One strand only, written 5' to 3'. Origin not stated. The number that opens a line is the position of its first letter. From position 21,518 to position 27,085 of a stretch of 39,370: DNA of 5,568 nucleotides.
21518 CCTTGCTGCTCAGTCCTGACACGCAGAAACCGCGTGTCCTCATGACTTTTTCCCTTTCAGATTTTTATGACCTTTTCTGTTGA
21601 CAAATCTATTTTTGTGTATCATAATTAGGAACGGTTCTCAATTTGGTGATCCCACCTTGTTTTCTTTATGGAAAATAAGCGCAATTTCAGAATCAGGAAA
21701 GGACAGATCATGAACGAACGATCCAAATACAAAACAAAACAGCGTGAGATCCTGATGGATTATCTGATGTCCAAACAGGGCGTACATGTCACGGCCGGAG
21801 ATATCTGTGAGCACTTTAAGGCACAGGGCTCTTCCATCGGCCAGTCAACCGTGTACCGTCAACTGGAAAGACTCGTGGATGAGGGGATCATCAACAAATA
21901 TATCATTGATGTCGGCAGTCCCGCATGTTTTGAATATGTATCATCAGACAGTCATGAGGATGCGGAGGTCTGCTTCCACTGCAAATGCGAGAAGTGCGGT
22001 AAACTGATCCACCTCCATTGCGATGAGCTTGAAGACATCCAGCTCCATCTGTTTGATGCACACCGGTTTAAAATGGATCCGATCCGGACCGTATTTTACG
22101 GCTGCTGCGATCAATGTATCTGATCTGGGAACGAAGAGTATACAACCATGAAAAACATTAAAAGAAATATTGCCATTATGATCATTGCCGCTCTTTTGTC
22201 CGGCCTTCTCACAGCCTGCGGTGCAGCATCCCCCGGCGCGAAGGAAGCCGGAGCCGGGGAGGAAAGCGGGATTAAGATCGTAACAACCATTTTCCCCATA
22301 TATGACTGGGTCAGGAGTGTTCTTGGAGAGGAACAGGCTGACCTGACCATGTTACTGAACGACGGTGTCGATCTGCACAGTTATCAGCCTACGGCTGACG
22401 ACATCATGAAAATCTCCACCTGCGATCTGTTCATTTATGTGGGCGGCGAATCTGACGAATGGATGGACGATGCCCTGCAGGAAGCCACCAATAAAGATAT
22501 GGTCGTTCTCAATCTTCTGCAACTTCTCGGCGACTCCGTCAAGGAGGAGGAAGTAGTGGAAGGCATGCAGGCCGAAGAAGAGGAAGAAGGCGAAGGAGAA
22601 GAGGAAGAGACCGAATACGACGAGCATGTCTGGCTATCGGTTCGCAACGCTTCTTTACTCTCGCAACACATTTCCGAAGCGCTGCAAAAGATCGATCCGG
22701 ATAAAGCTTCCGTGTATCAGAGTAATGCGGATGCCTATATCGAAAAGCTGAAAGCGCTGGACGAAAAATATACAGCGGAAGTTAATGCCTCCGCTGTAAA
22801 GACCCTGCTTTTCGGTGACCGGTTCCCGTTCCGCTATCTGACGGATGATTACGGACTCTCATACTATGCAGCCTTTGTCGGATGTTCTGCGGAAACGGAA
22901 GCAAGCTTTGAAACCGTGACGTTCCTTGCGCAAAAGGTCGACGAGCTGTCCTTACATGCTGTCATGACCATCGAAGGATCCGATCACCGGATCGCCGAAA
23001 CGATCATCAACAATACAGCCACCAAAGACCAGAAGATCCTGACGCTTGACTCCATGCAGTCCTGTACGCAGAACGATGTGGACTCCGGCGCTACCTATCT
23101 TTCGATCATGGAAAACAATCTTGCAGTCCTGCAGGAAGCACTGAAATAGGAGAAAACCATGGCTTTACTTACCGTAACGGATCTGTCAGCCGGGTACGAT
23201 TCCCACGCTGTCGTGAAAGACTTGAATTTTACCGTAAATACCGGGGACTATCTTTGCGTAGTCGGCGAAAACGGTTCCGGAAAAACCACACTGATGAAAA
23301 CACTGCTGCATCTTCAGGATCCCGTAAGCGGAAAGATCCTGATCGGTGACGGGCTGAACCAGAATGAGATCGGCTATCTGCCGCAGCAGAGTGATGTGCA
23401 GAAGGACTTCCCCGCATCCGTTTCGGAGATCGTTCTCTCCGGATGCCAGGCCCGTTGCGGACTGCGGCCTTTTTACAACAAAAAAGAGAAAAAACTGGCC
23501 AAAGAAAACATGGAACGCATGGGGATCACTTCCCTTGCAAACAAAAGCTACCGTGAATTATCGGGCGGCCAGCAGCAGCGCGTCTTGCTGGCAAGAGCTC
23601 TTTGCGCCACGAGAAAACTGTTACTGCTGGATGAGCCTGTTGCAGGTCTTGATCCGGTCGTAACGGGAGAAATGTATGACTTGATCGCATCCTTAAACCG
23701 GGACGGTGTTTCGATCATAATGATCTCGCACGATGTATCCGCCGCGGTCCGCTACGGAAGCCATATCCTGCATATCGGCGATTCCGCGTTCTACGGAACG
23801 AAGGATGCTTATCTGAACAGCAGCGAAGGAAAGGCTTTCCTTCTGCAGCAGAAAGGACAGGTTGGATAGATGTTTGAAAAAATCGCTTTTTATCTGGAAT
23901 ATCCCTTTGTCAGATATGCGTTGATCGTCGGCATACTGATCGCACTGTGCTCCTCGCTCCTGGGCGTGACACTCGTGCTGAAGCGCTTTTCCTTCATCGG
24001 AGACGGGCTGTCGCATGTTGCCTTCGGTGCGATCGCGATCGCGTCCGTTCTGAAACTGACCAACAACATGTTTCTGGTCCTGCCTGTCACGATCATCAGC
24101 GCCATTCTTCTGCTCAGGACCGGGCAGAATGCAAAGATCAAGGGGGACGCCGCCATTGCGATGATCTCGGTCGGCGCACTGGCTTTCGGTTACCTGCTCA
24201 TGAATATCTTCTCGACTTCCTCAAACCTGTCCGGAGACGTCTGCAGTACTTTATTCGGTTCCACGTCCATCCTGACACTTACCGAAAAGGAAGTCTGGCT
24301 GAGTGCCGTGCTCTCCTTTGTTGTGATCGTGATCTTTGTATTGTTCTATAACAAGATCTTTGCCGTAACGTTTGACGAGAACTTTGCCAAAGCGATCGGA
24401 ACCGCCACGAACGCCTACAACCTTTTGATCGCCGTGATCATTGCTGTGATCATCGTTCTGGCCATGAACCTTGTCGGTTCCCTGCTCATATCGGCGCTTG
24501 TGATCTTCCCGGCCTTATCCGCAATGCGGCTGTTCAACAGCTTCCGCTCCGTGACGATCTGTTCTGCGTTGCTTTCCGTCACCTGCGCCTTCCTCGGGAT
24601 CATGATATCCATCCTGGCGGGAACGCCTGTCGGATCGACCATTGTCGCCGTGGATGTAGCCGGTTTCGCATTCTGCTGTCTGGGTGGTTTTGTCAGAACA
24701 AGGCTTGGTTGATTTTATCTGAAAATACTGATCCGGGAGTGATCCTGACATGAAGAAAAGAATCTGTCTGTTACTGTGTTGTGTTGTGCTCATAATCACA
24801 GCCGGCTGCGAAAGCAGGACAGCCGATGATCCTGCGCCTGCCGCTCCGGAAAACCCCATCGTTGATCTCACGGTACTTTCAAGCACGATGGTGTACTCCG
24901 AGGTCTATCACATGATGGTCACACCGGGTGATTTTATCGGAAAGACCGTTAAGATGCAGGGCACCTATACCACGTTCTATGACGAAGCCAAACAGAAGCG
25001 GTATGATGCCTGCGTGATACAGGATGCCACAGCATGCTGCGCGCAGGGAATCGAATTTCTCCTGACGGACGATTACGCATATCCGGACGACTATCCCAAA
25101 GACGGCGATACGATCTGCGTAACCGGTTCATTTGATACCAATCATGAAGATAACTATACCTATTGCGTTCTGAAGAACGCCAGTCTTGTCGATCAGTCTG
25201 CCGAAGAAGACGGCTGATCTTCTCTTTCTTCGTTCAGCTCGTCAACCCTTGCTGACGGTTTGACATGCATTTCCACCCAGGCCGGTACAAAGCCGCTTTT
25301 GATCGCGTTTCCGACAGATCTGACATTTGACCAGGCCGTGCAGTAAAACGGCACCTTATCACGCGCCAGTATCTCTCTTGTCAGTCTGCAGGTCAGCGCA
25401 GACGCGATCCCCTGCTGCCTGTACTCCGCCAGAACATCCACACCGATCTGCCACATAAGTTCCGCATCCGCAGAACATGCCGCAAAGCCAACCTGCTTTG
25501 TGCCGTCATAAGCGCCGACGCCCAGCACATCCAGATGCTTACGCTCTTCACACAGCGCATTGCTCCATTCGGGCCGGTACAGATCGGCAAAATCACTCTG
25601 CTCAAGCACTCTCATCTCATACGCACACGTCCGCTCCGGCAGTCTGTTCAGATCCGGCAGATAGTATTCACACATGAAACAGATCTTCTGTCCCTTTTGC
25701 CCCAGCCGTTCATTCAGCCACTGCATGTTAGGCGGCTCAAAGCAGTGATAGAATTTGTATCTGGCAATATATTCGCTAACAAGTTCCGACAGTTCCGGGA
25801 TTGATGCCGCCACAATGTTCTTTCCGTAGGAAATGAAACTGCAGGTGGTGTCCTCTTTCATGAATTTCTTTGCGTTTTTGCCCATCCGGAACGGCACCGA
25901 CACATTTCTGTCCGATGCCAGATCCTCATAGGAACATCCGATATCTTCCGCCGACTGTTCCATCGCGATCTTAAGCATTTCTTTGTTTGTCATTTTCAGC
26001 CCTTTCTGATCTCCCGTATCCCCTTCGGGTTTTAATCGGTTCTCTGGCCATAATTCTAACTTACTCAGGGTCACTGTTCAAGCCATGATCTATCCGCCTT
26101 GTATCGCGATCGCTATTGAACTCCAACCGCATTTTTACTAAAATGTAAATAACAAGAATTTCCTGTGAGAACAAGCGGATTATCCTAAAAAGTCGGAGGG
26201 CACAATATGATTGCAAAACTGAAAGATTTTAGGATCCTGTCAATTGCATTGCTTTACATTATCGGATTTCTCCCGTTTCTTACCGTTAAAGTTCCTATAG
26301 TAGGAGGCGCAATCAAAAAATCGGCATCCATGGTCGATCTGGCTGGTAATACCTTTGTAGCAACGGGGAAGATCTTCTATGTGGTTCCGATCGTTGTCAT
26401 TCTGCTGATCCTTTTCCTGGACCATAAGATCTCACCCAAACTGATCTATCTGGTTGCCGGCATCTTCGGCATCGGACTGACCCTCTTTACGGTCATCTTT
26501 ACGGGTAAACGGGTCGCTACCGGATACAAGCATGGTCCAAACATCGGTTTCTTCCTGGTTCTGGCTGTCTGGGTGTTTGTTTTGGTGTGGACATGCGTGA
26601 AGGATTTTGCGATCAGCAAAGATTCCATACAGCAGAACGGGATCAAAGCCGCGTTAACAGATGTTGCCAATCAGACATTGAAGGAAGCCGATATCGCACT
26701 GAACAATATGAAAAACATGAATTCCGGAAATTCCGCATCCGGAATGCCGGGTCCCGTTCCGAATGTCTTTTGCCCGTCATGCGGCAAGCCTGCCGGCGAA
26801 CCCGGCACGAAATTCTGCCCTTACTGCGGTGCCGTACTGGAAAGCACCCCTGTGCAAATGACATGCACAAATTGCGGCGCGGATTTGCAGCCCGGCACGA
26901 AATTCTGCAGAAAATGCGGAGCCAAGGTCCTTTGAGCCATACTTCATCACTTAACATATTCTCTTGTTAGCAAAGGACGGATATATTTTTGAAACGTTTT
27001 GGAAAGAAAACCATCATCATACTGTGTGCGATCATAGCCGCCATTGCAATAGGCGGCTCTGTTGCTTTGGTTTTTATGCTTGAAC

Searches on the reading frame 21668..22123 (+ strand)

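Call 14: search_protein_families(library=pfam, proteins=[window:21668-22123:+], max_evalue=0.001)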
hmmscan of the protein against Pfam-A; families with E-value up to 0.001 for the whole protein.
window:21668-22123:+ (151 aa): 2 families
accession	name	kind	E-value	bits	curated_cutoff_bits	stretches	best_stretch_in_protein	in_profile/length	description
PF01475.25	FUR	-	5.3e-19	69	23.1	1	23-140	7-117/121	Ferric uptake regulator family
PF01022.26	HTH_5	-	0.00052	20.3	22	0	41-77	16-47/47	Bacterial regulatory protein, arsR family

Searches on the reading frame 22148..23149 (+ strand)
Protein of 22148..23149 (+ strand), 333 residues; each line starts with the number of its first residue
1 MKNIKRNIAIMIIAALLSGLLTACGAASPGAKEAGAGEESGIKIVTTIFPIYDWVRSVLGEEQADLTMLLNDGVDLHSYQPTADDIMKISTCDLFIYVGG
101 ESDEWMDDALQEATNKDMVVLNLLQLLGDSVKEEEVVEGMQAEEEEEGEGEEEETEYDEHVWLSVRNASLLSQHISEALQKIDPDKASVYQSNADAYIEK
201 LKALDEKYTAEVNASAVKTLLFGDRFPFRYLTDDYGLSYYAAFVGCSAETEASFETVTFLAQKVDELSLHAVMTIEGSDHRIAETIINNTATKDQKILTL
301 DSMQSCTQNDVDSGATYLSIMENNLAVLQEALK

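Call 14: search_protein_families(library=pfam, proteins=[window:22148-23149:+], max_evalue=0.001)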
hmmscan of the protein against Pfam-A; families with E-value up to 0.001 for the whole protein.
window:22148-23149:+ (333 aa): 1 family
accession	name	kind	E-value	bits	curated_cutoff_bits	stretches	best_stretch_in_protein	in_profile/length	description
PF01297.22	ZnuA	-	9.5e-68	228.9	29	1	44-331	1-263/263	Zinc-uptake complex component A periplasmic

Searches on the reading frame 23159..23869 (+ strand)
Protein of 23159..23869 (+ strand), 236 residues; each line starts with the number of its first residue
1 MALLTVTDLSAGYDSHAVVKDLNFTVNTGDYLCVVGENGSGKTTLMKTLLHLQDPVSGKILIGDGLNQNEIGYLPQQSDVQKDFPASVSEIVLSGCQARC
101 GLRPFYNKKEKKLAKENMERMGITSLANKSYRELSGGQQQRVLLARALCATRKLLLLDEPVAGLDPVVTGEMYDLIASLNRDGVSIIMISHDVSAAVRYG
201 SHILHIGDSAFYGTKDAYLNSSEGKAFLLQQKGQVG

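Call 14: search_protein_families(library=pfam, proteins=[window:23159-23869:+], max_evalue=0.001)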
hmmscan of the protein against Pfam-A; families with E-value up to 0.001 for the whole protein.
window:23159-23869:+ (236 aa): 4 families
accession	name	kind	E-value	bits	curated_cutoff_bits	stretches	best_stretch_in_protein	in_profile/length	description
PF00005.33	ABC_tran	-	1.1e-28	101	25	1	19-162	1-137/137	ABC transporter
PF13304.12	AAA_21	-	4.1e-12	47.2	27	2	130-193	234-300/304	AAA domain, putative AbiEii toxin, Type IV TA system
PF13401.12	AAA_22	-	1.9e-06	28.7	27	1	31-189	7-121/130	AAA domain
PF02463.25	SMC_N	-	8.1e-06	25.8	40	1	32-192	27-198/220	RecF/RecN/SMC N terminal domain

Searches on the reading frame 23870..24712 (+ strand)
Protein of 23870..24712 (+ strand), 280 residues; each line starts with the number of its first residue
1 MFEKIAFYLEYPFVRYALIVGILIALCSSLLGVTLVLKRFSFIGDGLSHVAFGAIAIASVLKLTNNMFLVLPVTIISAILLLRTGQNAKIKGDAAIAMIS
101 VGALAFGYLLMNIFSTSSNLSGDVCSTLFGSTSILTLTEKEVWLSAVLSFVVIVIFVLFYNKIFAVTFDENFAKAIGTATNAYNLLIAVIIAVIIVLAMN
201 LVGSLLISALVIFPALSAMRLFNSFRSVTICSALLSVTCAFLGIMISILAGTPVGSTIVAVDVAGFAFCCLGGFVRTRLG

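Call 14: search_protein_families(library=pfam, proteins=[window:23870-24712:+], max_evalue=0.001)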
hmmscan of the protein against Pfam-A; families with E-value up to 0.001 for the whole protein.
window:23870-24712:+ (280 aa): 2 families
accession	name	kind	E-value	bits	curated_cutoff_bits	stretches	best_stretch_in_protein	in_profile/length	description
PF00950.22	ABC-3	-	6.2e-48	164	20.1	1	11-266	2-251/258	ABC 3 transport family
PF01032.23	FecCD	-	0.00095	18.7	26.5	0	47-255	79-290/311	FecCD transport family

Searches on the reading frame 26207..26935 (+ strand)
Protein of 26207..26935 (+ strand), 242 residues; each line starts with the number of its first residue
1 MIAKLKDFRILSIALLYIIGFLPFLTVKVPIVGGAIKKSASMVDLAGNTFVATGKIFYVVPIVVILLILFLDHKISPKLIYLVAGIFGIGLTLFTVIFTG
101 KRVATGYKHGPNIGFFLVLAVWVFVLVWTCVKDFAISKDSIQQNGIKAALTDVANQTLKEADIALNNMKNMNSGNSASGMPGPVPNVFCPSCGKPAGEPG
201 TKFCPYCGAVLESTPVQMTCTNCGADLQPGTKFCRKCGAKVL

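Call 14: search_protein_families(library=pfam, proteins=[window:26207-26935:+], max_evalue=0.001)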
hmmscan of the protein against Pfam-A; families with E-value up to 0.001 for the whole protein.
window:26207-26935:+ (242 aa): 6 families
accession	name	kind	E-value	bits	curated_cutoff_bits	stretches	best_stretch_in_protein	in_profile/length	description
PF13240.11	Zn_Ribbon_1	-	3.8e-14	52.4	25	2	220-241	2-23/23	zinc-ribbon domain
PF12773.13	DZR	-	3.3e-10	40.4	27.3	1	189-238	1-45/45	Double zinc ribbon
PF13248.11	Zn_ribbon_3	-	5.5e-10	38.8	27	2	187-211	3-26/26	zinc-ribbon domain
PF24460.1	DUF7575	-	5.8e-08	32.4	28.5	1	189-211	6-27/28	Domain of unknown function (DUF7575)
PF24463.1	DUF7577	-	1.7e-05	24.7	28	0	218-239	3-24/27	Domain of unknown function (DUF7577)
PF17032.10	Zn_ribbon_15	-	0.00043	21.5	28.9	0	207-238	43-73/73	zinc-ribbon family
